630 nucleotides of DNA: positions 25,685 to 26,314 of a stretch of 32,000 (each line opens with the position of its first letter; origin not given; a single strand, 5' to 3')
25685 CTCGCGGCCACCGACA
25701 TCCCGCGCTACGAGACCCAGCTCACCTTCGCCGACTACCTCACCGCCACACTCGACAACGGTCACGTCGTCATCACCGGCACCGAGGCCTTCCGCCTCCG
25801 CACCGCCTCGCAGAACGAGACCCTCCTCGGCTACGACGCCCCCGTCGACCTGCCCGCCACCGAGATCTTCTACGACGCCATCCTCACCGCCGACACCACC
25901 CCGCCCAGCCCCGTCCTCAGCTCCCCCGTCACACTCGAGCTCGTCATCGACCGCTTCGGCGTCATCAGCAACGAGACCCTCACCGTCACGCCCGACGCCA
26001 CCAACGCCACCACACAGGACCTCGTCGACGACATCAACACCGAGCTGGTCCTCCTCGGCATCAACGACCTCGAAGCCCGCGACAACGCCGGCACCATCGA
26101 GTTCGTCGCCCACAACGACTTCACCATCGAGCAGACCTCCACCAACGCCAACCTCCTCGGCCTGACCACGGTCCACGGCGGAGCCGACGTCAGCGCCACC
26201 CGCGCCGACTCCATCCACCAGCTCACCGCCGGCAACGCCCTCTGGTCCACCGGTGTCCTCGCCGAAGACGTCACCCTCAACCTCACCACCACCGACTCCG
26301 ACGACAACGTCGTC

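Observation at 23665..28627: Twelve tandem copies of an unrecognised ~110-160 aa domain ending in '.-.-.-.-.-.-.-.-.'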

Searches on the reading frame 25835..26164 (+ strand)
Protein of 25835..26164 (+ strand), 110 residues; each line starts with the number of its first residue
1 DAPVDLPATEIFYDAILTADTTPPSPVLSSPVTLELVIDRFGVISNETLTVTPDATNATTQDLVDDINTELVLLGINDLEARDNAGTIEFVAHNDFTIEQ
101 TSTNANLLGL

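Call 11: search_solved_structures(query=A1, max_evalue=10, show_alignments=3)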
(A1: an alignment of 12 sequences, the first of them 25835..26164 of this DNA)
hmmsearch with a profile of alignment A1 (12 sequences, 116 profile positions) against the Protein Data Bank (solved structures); distinct sequences matched with E-value up to 10: 2.
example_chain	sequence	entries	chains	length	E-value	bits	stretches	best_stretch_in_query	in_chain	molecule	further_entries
4f3l_B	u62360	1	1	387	1.7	12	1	85-110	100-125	BMAL1b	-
8osj_N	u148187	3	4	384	1.7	12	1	85-110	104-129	Basic helix-loop-helix ARNT-like protein 1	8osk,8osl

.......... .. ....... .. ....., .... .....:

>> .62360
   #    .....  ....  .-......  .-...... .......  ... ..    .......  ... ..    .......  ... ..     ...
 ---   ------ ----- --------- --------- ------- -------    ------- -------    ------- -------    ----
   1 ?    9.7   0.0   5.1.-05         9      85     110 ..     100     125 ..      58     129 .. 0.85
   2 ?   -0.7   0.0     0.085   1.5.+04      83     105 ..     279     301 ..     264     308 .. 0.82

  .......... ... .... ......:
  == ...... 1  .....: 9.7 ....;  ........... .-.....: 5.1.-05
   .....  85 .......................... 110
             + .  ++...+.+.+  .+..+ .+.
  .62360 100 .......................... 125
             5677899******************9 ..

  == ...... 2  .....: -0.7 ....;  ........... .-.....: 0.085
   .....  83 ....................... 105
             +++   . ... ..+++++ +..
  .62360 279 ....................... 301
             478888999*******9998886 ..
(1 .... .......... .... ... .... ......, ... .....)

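Call 12: search_protein_families(library=pfam, alignment_id=A1, max_evalue=10)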
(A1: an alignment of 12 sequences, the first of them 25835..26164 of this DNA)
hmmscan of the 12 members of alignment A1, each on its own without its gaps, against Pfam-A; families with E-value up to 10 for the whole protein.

A. member 1, window:25835-26164:+ (110 aa): 0 families

B. families by the number of members that match (of 12 scanned): 9 families
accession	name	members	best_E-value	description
PF19183.5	DUF5865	1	0.032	Family of unknown function (DUF5865)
PF06566.16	Chon_Sulph_att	1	0.039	Chondroitin sulphate attachment domain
PF22091.2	DUF6941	1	0.049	Family of unknown function (DUF6941)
PF06262.17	Zincin_1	1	0.1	Zincin-like metallopeptidase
PF08002.16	DUF1697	1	0.11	Protein of unknown function (DUF1697)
PF01618.21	MotA_ExbB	1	0.15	MotA/TolQ/ExbB proton channel family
PF17426.7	Putative_G5P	1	0.22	Putative Gamma DNA binding protein G5P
PF07196.18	Flagellin_IN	1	0.46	Flagellin hook IN motif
PF20224.3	DUF6583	1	0.52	Family of unknown function (DUF6583)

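Call 17: find_homologous_proteins(query=A1, max_evalue=0.001)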
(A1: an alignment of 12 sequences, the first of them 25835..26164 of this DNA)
Query A1 (12 sequences) (110 aa, profile of the alignment): 1 proteins with E <= 0.001 among 8000 candidates.
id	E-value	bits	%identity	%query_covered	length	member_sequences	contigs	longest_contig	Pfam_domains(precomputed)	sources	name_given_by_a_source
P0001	2.2e-19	88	33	51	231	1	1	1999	-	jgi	-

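Call 18: predict_structure(alignment_id=A1)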
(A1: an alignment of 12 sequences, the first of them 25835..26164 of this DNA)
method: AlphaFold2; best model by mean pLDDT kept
length: 110 residues; sequences in the alignment: 12
mean_pLDDT: 93.3   pTM: 0.81
mean pLDDT of the five models: 93.3, 92.6, 90.4, 90.0, 85.4
residues with pLDDT >= 90: 96; 70-90: 10; 50-70: 4; < 50: 0
segments of 3 or more residues with pLDDT < 50: none
pLDDT, mean of each block of 10 residues (from residue 1): 71 87 96 97 96 97 98 96 97 96 96
secondary structure, 60 per line:
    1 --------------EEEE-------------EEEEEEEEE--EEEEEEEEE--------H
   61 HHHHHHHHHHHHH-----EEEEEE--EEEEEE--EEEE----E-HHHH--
elements in order: E15-18 E32-40 E43-51 H60-73 E79-84 E87-92 E95-98 H105-108

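Call 21: fold_search(model_id=the predicted structure, library=pdb)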
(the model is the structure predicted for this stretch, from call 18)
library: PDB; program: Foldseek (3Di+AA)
matches with E <= 10: 365; with E <= 0.001: 0
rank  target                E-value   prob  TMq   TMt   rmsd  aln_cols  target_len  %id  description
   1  9m6h_A                2.5e-02  0.97  0.47  0.16   5.3       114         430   16  structure of FliD-FliC at a 10:10 stoichiometry (released 2025-07-16)
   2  9u4r_AC               3.7e-02  0.98  0.50  0.16   4.7       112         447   16  Structure of the intial complex in filament assembly at 3.23 angstroms resolution, conformation 2. (released 2026-03-25)
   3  9n8h_A                8.7e-02  0.98  0.52  0.18   3.6        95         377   13  In situ sheathed flagellar filament of Vibrio cholerae resolved with helical reconstruction. (released 2025-09-24)
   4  5h5v_F                9.8e-02  0.97  0.51  0.20   4.4       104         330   17  Crystal structure of the flagellar cap protein FliD D1-D2-D3 domains from Escherichia coli (released 2017-02-22)
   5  9m67_A                1.2e-01  0.85  0.45  0.16   5.3       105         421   15  the flagellar filament cap FliD in complex with FliC (released 2025-12-03)
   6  5h5v_C                1.2e-01  0.95  0.50  0.19   4.5       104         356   17  Crystal structure of the flagellar cap protein FliD D1-D2-D3 domains from Escherichia coli (released 2017-02-22)
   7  5h5v_A                1.3e-01  0.95  0.50  0.19   4.5       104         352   17  Crystal structure of the flagellar cap protein FliD D1-D2-D3 domains from Escherichia coli (released 2017-02-22)
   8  5h5v_D                1.4e-01  0.94  0.50  0.19   4.5       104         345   17  Crystal structure of the flagellar cap protein FliD D1-D2-D3 domains from Escherichia coli (released 2017-02-22)
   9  5h5v_E                1.5e-01  0.93  0.50  0.22   4.5       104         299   17  Crystal structure of the flagellar cap protein FliD D1-D2-D3 domains from Escherichia coli (released 2017-02-22)
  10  5h5v_B                1.6e-01  0.91  0.49  0.19   4.6       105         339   17  Crystal structure of the flagellar cap protein FliD D1-D2-D3 domains from Escherichia coli (released 2017-02-22)
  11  9m6i_A                1.8e-01  0.75  0.44  0.17   5.4       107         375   15  structure of the FliD cap (released 2025-12-03)
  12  5h5t_A                1.9e-01  0.57  0.39  0.26   5.8       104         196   17  Crystal structure of the flagellar cap protein FliD D2-D3 domains from Salmonella Typhimurium (released 2017-02-22)
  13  5h5t_D                2.0e-01  0.60  0.40  0.26   5.8       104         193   17  Crystal structure of the flagellar cap protein FliD D2-D3 domains from Salmonella Typhimurium (released 2017-02-22)
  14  5h5w_A                2.3e-01  0.90  0.52  0.32   4.5       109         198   16  Crystal structure of the flagellar cap protein FliD D2-D3 domains from Escherichia coli (released 2017-02-22)
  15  5h5w_B                2.4e-01  0.89  0.54  0.34   4.6       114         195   17  Crystal structure of the flagellar cap protein FliD D2-D3 domains from Escherichia coli (released 2017-02-22)
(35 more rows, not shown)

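Call 22: search_protein_representatives(alignment_id=A1)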
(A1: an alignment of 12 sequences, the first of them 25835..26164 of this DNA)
Query: 12 sequences, 116 profile positions. Proteins with E-value up to 0.001 (for the whole library): 624; up to 1e-10: 215; up to 1e-30: 22. The best 150 are listed.
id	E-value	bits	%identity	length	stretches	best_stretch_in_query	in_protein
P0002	5.8e-170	571.3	-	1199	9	3-116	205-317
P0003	8.8e-123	419.2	-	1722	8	4-116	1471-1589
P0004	8.1e-112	383.9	-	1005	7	5-115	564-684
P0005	6.8e-96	332.5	-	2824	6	7-115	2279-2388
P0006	5.0e-74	262.0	-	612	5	8-116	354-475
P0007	6.4e-56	203.7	-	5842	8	26-116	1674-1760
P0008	5.7e-53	194.1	-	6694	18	14-98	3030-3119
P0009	5.9e-51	187.6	-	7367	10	14-101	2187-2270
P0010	1.3e-49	183.4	-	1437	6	15-99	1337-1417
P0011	3.4e-46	172.3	-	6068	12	19-106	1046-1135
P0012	2.7e-45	169.4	-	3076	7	17-98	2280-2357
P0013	4.9e-38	146.0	-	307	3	7-116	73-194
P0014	7.6e-38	145.4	-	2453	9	25-98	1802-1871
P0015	4.6e-37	142.9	-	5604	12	22-106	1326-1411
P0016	1.8e-36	140.9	-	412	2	12-116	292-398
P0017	2.3e-34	134.2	-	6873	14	15-98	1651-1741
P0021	1.3e-32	128.5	-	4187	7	13-100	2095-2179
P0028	1.2e-27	112.5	-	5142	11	8-116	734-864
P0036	2.9e-23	98.4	-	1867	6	9-98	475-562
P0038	5.5e-23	97.5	-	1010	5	17-97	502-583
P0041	3.0e-22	95.1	-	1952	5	21-99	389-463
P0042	4.0e-22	94.7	-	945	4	6-96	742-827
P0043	4.0e-22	94.7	-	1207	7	18-99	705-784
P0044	7.1e-22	93.9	-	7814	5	7-110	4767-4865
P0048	1.2e-21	93.1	-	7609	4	8-96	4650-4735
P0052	1.4e-20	89.7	-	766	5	17-99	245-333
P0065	3.5e-18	82.0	-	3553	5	18-97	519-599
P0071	1.1e-17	80.4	-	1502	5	15-99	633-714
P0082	1.0e-16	77.3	-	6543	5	28-99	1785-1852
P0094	1.5e-15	73.5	-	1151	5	19-116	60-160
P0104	9.4e-15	70.9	-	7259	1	10-116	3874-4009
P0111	1.5e-14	70.3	-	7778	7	14-106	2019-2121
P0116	2.7e-14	69.5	-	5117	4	13-115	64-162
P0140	4.2e-13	65.6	-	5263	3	20-97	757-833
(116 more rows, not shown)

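Call 52: search_protein_families(library=pfam, proteins=[P0010, P0036, P0038, P0043, P0052, P0094, P0042, P0071], max_evalue=0.01)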
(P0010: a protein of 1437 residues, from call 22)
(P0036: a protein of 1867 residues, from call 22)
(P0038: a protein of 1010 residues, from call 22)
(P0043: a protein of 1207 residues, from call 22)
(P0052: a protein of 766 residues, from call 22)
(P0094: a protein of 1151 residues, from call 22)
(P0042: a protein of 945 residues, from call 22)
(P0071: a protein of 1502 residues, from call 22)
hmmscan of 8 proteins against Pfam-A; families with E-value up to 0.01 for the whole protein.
P0010 (1437 aa): 1 family
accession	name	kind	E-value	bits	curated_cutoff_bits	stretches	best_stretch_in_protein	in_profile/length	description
PF00353.25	HemolysinCabind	-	6.4e-09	36.1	23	4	440-471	5-36/36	RTX calcium-binding nonapeptide repeat (4 copies)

P0036 (1867 aa): 1 family
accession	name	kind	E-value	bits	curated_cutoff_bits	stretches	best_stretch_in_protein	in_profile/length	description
PF13202.12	EF-hand_5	-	0.00021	21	25.9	0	100-118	4-22/25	EF hand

P0038 (1010 aa): 1 family
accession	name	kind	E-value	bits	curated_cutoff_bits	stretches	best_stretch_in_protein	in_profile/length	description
PF07595.18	Planc_extracel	-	0.0029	17.7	25.5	1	23-40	2-19/20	Planctomycete extracellular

P0043 (1207 aa): 0 families

P0052 (766 aa): 2 families
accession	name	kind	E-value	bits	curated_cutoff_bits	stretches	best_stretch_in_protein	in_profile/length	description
PF00353.25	HemolysinCabind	-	6.9e-06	26.4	23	1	490-520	2-32/36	RTX calcium-binding nonapeptide repeat (4 copies)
PF07196.18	Flagellin_IN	-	0.002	18.7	22.7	1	715-757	6-46/55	Flagellin hook IN motif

P0094 (1151 aa): 0 families

P0042 (945 aa): 0 families

P0071 (1502 aa): 0 families

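Call 53: list_cluster_members(proteins=[P0007, P0009, P0011, P0015, P0017, P0044, P0048, P0111, P0005, P0003])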
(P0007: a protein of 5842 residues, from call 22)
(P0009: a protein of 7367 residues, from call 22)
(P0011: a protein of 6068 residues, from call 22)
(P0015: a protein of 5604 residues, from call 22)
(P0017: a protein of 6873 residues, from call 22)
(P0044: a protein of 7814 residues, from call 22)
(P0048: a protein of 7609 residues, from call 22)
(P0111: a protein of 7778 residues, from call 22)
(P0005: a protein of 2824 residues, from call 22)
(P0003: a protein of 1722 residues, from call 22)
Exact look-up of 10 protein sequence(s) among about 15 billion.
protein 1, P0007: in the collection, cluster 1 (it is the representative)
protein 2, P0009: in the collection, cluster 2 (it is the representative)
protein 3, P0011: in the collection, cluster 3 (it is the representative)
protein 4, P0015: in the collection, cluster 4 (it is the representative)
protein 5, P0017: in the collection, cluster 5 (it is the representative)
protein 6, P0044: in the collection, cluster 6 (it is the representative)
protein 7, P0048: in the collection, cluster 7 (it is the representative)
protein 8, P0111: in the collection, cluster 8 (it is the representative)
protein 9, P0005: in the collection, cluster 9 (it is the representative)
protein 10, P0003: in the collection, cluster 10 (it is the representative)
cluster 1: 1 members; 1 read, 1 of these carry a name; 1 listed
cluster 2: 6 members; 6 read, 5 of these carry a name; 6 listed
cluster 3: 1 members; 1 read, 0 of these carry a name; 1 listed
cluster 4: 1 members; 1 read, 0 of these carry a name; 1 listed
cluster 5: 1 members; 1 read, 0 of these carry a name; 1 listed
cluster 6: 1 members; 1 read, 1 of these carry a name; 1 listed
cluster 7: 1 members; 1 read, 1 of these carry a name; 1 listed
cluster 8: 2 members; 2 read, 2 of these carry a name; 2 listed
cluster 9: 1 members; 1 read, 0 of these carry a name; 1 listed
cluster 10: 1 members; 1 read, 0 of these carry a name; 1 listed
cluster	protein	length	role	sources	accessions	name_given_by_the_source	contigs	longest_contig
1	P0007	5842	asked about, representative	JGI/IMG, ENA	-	Ca2+-binding RTX toxin-like protein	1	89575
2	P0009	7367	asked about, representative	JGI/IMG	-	Ca2+-binding RTX toxin-like protein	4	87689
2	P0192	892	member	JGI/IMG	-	hypothetical protein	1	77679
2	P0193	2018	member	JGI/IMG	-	Ca2+-binding RTX toxin-like protein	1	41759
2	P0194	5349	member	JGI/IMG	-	Ca2+-binding RTX toxin-like protein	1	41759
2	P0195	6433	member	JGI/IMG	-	Ca2+-binding RTX toxin-like protein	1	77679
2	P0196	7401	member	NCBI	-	-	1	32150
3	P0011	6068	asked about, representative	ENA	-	-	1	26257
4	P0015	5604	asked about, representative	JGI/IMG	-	-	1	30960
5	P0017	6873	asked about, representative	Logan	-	-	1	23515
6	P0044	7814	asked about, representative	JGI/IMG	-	ELWxxDGT repeat protein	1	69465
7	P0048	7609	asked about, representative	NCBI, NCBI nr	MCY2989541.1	MAG: hypothetical protein NTY19_16945, partial [Planctomycetota bacterium] | hypothetical protein [Planctomycetota bacterium]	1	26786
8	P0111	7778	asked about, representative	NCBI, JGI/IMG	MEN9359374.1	MAG: hypothetical protein RL095_909 [Verrucomicrobiota bacterium] | hypothetical protein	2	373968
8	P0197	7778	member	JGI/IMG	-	hypothetical protein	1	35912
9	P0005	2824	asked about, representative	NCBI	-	-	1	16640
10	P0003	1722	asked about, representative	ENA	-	-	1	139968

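Call 60: fold_search(model_id=the predicted structure, library=viral)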
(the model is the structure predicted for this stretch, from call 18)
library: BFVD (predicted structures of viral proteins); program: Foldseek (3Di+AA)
matches with E <= 10: 740; with E <= 0.001: 0
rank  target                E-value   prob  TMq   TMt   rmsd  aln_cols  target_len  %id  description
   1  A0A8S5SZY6            2.2e-03  1.00  0.57  0.08   3.9       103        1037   16  Tail sheath protein [Myoviridae sp. ctWb16]
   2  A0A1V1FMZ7            1.4e-02  1.00  0.49  0.20  11.8       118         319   11  Uncharacterized protein [Azobacteroides phage ProJPt-Bp1]
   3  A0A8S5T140            1.5e-02  1.00  0.52  0.08   7.8       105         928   12  Uncharacterized protein [Myoviridae sp. ctWb16]
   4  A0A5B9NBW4            1.7e-02  1.00  0.55  0.16   3.7        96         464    9  Structural protein [Aeromonas phage 2L372X]
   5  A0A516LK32            2.3e-02  1.00  0.55  0.12   3.4       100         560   17  (no name in the UniProt tables at hand)
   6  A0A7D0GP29            2.5e-02  0.99  0.52  0.10   5.7       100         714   16  (no name in the UniProt tables at hand)
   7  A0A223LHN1            2.6e-02  0.99  0.47  0.15   4.3        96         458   12  Tail sheath protein [Pseudoalteromonas phage J2-1]
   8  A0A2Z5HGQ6            2.8e-02  0.99  0.54  0.14   4.7       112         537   12  (no name in the UniProt tables at hand)
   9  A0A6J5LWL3            3.5e-02  0.91  0.42  0.29   7.0       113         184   17  Uncharacterized protein [uncultured Caudovirales phage]
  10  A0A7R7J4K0            4.1e-02  1.00  0.62  0.15   3.7        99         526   17  (no name in the UniProt tables at hand)
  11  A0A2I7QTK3            4.1e-02  0.92  0.42  0.18   6.4        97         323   13  (no name in the UniProt tables at hand)
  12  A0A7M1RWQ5            4.4e-02  0.97  0.46  0.22  10.0       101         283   17  Uncharacterized protein [uncultured phage cr8_1]
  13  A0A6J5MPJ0            5.8e-02  0.94  0.41  0.21   4.3        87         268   22  Uncharacterized protein [uncultured Caudovirales phage]
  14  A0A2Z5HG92            7.7e-02  0.98  0.52  0.31   4.6        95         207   12  (no name in the UniProt tables at hand)
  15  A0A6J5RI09            7.7e-02  0.77  0.34  0.11   5.8       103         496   16  Tail sheath protein [uncultured Caudovirales phage]
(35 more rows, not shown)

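Call 67: list_cluster_members(proteins=[P0012, P0021, P0028, P0036, P0041, P0065, P0082, P0104, P0116, P0140])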
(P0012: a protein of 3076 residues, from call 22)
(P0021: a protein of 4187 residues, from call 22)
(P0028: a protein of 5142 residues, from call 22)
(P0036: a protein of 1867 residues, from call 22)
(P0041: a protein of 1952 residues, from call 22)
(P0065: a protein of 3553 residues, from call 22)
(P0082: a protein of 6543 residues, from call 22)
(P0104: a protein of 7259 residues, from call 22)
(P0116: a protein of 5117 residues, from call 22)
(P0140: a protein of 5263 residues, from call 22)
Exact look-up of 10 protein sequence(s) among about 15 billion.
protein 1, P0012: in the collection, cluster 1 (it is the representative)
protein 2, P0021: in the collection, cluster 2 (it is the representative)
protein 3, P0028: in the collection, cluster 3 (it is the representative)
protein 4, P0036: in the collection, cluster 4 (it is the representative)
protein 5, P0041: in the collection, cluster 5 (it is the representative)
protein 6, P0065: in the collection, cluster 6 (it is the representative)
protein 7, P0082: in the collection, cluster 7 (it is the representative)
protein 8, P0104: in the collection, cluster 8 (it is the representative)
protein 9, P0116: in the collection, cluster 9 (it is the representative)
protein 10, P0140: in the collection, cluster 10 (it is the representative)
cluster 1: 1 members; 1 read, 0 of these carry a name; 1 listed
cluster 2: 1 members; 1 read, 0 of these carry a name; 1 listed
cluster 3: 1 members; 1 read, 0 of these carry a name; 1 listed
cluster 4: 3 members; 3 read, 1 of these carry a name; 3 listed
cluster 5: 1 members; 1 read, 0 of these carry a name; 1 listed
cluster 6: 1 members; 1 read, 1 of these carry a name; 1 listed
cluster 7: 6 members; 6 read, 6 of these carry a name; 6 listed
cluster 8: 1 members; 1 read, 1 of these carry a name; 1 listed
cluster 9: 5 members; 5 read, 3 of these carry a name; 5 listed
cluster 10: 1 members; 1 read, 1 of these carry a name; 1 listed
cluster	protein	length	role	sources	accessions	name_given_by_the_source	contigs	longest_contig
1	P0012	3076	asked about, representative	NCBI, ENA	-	-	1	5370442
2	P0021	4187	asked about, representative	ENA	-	-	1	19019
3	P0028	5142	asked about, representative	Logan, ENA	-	-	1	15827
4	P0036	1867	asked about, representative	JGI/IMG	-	-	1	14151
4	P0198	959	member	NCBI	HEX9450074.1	MAG TPA: hypothetical protein VF934_01530, partial [Burkholderiales bacterium]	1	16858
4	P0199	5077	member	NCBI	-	-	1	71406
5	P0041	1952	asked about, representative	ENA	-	-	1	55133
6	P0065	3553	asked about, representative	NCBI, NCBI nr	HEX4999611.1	MAG TPA: calcium-binding protein, partial [Terriglobia bacterium] | calcium-binding protein [Terriglobia bacterium]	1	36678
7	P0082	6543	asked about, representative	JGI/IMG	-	Ca2+-binding RTX toxin-like protein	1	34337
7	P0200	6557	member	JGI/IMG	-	Ca2+-binding RTX toxin-like protein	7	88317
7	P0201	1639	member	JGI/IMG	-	Ca2+-binding RTX toxin-like protein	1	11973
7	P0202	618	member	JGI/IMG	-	Ca2+-binding RTX toxin-like protein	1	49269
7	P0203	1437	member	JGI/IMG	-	hypothetical protein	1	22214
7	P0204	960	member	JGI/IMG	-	Ca2+-binding RTX toxin-like protein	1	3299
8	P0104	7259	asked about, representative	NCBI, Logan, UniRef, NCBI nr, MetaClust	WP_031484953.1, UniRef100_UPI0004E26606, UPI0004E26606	calcium-binding protein [Maridesulfovibrio frigidus] | calcium-binding protein n=1 Tax=Maridesulfovibrio frigidus TaxID=340956 ... | status=active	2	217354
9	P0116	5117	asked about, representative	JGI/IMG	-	Ca2+-binding RTX toxin-like protein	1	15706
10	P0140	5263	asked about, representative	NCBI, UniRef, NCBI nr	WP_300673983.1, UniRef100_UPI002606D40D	LEPR-XLL domain-containing protein [Desulfoluna sp.] | LEPR-XLL domain-containing protein n=1 Tax=Desulfoluna sp. TaxID=2045199 ...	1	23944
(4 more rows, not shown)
